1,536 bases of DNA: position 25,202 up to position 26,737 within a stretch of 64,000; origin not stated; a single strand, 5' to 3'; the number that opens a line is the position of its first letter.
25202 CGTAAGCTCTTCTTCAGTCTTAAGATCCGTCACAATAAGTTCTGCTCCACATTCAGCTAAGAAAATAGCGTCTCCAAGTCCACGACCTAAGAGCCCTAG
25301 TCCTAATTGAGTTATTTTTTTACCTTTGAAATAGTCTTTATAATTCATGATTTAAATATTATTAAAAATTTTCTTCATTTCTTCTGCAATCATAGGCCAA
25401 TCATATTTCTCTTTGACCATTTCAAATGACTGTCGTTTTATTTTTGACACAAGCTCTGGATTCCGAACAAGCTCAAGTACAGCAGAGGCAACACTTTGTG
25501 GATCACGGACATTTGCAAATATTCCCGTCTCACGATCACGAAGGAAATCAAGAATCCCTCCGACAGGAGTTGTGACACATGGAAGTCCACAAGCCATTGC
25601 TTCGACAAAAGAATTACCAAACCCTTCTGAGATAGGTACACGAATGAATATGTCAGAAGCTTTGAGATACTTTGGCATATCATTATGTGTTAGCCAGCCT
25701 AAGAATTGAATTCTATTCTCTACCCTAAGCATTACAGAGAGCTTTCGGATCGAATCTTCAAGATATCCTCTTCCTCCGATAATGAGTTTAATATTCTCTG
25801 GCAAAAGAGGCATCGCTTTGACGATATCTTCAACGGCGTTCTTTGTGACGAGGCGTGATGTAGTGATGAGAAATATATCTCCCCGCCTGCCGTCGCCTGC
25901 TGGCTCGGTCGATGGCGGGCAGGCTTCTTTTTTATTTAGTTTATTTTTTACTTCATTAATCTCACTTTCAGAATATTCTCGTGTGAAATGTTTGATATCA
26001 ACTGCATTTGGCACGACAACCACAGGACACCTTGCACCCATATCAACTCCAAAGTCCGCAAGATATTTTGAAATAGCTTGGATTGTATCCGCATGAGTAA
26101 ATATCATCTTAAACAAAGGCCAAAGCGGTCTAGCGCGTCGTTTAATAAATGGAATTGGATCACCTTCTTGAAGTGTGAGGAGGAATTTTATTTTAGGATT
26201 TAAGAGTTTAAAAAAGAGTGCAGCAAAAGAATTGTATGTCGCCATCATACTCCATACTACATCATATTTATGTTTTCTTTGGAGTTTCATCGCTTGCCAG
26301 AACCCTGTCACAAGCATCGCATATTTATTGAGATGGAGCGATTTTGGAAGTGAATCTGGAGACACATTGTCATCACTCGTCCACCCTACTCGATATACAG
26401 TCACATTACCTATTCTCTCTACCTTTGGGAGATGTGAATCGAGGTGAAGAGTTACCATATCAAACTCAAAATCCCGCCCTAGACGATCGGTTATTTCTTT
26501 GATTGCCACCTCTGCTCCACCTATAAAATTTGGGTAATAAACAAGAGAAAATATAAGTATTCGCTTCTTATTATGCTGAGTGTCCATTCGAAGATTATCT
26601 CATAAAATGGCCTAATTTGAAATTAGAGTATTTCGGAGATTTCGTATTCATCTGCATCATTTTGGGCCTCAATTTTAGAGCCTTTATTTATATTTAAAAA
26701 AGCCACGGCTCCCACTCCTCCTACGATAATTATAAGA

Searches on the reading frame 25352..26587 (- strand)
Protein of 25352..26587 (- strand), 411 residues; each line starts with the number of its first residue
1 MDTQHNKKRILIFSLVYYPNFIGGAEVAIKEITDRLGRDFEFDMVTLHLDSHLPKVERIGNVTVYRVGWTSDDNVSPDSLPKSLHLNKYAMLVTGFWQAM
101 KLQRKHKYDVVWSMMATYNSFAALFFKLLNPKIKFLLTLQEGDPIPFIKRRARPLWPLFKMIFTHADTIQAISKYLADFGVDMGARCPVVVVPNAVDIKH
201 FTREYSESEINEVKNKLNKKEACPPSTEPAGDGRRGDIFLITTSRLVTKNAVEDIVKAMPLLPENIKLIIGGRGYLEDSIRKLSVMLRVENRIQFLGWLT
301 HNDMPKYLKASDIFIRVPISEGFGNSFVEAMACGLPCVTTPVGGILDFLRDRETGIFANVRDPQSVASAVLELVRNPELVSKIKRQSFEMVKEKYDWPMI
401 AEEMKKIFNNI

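Call 20: search_protein_families(library=pfam, proteins=[window:25352-26587:-], max_evalue=0.001)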
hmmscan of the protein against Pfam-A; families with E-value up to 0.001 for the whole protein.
window:25352-26587:- (411 aa): 6 families
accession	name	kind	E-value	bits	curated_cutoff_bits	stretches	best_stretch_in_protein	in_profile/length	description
PF00534.26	Glycos_transf_1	-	8.2e-32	110.5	26.4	1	236-387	14-169/172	Glycosyl transferases group 1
PF13692.12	Glyco_trans_1_4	-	1.5e-29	103.6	27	1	240-376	4-142/142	Glycosyl transferases group 1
PF13439.12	Glyco_transf_4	-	9.1e-14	52.3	28.5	1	22-199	1-169/170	Glycosyltransferase Family 4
PF13524.12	Glyco_trans_1_2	-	1.3e-11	45.1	25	1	256-404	6-142/144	Glycosyl transferase-like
PF13579.12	Glyco_trans_4_4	-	1.1e-07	32.8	29.7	1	23-194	1-157/158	Glycosyl transferase 4-like domain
PF20706.3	GT4-conflict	-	0.00046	19.7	26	1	304-402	275-383/385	Family 4 Glycosyltransferase in conflict systems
